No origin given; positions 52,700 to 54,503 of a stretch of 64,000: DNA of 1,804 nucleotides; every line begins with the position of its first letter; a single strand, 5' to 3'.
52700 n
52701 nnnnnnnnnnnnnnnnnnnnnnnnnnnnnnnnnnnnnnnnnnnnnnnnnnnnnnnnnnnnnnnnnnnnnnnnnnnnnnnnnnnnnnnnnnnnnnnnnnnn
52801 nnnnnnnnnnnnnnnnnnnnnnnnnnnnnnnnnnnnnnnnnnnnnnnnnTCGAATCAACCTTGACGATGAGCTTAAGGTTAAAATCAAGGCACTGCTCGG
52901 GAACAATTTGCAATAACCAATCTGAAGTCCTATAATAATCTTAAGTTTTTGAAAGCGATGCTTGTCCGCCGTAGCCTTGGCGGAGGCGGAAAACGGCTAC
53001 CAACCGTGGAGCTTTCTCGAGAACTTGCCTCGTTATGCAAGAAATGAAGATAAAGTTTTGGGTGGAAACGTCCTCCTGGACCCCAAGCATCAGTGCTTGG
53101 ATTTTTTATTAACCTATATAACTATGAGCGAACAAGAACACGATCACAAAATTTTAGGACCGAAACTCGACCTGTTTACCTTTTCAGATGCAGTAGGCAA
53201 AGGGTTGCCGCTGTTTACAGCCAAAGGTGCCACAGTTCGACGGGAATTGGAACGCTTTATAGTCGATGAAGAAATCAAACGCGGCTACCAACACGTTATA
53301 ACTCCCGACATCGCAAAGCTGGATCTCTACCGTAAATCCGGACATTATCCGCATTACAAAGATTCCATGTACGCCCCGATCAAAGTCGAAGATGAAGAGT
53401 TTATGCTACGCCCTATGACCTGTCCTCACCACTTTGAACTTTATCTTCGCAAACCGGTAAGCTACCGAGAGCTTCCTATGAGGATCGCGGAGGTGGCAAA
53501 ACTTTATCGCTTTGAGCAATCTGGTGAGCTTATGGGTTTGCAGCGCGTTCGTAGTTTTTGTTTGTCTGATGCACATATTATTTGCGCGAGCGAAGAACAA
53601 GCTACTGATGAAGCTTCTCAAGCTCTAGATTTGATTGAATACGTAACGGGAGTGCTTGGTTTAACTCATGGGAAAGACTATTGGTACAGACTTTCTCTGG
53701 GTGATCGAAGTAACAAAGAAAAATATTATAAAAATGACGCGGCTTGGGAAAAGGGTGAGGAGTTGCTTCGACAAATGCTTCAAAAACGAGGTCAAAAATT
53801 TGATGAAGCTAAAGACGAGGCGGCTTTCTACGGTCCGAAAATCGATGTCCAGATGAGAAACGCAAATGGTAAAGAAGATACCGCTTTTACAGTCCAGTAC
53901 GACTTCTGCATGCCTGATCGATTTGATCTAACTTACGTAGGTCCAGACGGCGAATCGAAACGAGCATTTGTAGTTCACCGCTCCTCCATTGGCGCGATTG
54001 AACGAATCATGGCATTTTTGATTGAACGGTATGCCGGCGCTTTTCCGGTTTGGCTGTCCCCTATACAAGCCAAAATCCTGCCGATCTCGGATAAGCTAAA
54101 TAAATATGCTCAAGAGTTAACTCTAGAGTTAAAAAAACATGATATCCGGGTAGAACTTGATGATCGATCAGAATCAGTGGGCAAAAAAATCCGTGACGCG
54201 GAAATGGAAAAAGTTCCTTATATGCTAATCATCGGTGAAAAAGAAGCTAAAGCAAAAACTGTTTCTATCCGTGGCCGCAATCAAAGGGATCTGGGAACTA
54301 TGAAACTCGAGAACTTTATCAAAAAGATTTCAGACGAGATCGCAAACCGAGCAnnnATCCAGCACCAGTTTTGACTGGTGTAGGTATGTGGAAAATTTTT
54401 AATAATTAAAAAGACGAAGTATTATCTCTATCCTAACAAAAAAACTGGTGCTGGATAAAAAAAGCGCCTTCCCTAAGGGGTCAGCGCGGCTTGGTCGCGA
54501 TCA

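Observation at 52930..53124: Possible T-box riboswitch (threonine) in the thrS leader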

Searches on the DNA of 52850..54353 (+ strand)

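Call 4: search_rna_families(source=window, start=52850, end=53200, threshold=evalue, max_evalue=10, show_alignments=4)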
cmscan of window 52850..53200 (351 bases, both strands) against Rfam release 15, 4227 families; matches with E-value up to 10: 1.
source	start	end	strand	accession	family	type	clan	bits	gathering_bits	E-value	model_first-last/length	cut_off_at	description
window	53032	53088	-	RF00519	suhB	Gene; sRNA;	CL00108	17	41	0.37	1-77/77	no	Makes More Granules Regulator RNA (mmgR)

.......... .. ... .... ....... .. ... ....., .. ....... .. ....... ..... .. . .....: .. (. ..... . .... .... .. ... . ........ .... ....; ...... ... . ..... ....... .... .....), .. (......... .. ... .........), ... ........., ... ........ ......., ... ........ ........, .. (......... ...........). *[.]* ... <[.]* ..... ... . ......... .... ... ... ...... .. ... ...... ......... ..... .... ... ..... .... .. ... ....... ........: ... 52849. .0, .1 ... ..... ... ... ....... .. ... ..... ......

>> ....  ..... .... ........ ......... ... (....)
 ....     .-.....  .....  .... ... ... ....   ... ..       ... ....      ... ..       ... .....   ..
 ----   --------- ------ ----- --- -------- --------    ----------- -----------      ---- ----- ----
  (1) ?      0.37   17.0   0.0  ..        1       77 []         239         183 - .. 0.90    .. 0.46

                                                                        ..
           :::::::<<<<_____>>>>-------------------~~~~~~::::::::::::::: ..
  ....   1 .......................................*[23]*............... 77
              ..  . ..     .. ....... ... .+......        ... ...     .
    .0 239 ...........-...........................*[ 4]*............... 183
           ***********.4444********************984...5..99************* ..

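Call 13: search_rna_families(sources=[L009, L014, L015, L018, L021, L027, L040, L048, L054, L059, L061, L065, L076, L077, L001, L002, L003, L004, L005, L007], threshold=gathering, show_alignments=2)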
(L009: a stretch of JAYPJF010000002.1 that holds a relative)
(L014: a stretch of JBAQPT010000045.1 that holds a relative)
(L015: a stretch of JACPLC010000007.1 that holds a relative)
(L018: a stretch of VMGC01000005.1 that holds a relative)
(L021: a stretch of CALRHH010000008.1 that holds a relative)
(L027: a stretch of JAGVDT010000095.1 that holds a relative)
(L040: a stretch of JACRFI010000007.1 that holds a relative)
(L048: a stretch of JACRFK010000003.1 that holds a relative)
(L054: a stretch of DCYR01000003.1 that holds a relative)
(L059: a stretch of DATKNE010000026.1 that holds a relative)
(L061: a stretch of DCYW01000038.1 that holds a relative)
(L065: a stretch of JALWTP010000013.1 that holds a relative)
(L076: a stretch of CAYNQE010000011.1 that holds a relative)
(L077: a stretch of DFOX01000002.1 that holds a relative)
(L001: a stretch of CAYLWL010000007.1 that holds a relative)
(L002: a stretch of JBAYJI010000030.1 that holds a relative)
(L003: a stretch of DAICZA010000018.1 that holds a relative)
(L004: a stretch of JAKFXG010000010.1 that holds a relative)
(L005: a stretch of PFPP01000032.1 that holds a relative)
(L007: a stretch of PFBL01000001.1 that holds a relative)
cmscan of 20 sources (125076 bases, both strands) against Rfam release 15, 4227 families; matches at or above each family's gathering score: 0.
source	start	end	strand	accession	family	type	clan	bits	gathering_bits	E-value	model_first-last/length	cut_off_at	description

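Call 17: search_rna_families(source=L054, start=2780, end=3010, threshold=evalue, max_evalue=10, show_alignments=3)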
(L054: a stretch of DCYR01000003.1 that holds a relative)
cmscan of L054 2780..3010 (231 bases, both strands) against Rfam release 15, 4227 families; matches with E-value up to 10: 10.
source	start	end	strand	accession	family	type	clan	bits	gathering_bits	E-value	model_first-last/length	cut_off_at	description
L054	2877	2936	+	RF00230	T-box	Cis-reg; leader;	-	26.6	93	0.00022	150-216/219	no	T-box leader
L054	2973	3010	-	RF01353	CRISPR-DR44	Gene; CRISPR;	-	19.2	35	1.1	1-28/28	no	CRISPR RNA direct repeat element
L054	2908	2993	+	RF03598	MIR6024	Gene; miRNA;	-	16.5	72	0.79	1-99/99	no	MIR6024 microRNA precursor family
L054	2801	2829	+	RF01352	CRISPR-DR43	Gene; CRISPR;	CL00014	16.1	35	4.6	1-29/29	no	CRISPR RNA direct repeat element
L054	2923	2980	+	RF04056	mir-982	Gene; miRNA;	-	14.9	70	6.3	1-89/89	no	mir-982 microRNA precursor family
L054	2924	2981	+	RF03996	mir-3012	Gene; miRNA;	-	14.4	90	6.7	1-68/68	no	mir-3012 microRNA precursor family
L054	2925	2978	+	RF03703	mir-3622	Gene; miRNA;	-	14.1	78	6.6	1-84/84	no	mir-3622 microRNA precursor family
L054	2920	2983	-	RF03596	mir-5880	Gene; miRNA;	-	13.8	97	5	1-79/79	no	mir-5880 microRNA precursor family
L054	2922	2997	-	RF00112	CyaR_RyeE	Gene; sRNA;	-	13.7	47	7.2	1-85/85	no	CyaR/Rye RNA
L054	2928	3010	-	RF02822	Srn266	Gene; sRNA;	-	13.4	63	9.1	19-112/112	5'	Streptococcus RNA 266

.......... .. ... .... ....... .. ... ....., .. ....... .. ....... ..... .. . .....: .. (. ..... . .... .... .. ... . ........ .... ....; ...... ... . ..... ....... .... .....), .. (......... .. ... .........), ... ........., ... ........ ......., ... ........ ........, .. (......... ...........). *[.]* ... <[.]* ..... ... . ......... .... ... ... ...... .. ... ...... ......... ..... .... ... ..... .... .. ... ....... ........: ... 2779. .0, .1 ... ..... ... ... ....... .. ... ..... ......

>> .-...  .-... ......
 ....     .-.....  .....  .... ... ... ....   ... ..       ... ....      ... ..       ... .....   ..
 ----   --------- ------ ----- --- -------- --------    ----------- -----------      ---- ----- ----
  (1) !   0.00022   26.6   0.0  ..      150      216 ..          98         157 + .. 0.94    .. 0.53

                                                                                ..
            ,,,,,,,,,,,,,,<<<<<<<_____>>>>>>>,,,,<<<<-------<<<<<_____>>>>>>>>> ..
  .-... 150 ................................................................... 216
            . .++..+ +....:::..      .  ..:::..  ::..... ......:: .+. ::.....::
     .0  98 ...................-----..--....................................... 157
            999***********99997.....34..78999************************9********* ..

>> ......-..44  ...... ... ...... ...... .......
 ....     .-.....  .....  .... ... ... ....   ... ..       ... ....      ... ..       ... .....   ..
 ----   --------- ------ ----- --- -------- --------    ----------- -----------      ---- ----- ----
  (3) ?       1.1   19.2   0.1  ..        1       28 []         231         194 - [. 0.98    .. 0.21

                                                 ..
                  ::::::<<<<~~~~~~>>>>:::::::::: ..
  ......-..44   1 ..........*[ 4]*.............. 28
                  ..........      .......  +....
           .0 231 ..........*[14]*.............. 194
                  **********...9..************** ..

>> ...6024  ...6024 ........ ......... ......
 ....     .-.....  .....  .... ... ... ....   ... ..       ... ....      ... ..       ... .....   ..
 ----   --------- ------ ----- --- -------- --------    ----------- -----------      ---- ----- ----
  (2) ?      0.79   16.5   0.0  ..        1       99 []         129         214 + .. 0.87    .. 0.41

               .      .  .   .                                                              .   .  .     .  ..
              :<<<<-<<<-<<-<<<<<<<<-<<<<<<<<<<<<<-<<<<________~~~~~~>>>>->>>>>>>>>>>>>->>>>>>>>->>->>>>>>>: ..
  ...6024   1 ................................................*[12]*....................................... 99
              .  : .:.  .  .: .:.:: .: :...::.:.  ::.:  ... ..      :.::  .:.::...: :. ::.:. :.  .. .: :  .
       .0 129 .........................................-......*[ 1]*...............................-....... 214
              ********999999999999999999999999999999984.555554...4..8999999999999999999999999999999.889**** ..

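Call 51: build_rna_model(alignment_id=A2, structure=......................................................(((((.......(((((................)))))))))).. )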
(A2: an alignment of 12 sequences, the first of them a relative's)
Model R1 built from alignment A2 (12 sequences, 99 columns); structure: as given.
model positions 66; base pairs 10; branch points 0; effective number of sequences 5.77; information 0.85 bits per position. Calibrated on 0.2 Mb of random sequence (short: E-values are rough).
structure used (alignment columns):
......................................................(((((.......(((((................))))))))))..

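Call 52: build_rna_model(alignment_id=A3, structure=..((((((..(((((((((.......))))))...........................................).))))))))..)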
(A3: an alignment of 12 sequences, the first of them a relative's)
Model R2 built from alignment A3 (12 sequences, 87 columns); structure: as given.
model positions 68; base pairs 15; branch points 0; effective number of sequences 4.86; information 0.826 bits per position. Calibrated on 0.2 Mb of random sequence (short: E-values are rough).
structure used (alignment columns):
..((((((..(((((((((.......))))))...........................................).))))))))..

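Call 53: search_with_rna_model(model_id=R1, source=window, max_evalue=10, show_alignments=3)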
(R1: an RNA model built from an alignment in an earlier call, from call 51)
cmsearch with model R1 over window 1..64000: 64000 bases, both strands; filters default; matches with E-value up to 10: 2.
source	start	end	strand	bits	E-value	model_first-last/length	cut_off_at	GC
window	14606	14675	-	13.7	0.0061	1-66/66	no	0.43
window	59901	59955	-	8.9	0.4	1-66/66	no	0.36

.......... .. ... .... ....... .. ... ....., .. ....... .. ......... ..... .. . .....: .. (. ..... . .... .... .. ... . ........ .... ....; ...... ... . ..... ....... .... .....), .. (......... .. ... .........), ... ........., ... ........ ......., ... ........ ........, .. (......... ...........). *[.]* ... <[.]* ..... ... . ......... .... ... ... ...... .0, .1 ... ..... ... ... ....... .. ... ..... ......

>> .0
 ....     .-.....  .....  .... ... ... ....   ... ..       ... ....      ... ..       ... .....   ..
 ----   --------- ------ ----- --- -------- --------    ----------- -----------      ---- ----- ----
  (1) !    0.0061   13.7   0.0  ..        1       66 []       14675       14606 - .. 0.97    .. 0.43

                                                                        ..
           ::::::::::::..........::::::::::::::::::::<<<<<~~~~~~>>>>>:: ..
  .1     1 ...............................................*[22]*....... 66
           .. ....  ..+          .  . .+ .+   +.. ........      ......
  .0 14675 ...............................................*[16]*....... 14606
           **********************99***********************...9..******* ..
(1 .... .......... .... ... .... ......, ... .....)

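Call 54: search_with_rna_model(model_id=R2, source=window, max_evalue=10, show_alignments=3)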
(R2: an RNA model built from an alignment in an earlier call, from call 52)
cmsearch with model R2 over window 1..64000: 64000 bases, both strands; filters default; matches with E-value up to 10: 2.
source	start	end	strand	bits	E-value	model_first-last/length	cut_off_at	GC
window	43546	43640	+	14.1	0.33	1-68/68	no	0.52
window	52994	53006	+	13.1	0.59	17-29/68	no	0.69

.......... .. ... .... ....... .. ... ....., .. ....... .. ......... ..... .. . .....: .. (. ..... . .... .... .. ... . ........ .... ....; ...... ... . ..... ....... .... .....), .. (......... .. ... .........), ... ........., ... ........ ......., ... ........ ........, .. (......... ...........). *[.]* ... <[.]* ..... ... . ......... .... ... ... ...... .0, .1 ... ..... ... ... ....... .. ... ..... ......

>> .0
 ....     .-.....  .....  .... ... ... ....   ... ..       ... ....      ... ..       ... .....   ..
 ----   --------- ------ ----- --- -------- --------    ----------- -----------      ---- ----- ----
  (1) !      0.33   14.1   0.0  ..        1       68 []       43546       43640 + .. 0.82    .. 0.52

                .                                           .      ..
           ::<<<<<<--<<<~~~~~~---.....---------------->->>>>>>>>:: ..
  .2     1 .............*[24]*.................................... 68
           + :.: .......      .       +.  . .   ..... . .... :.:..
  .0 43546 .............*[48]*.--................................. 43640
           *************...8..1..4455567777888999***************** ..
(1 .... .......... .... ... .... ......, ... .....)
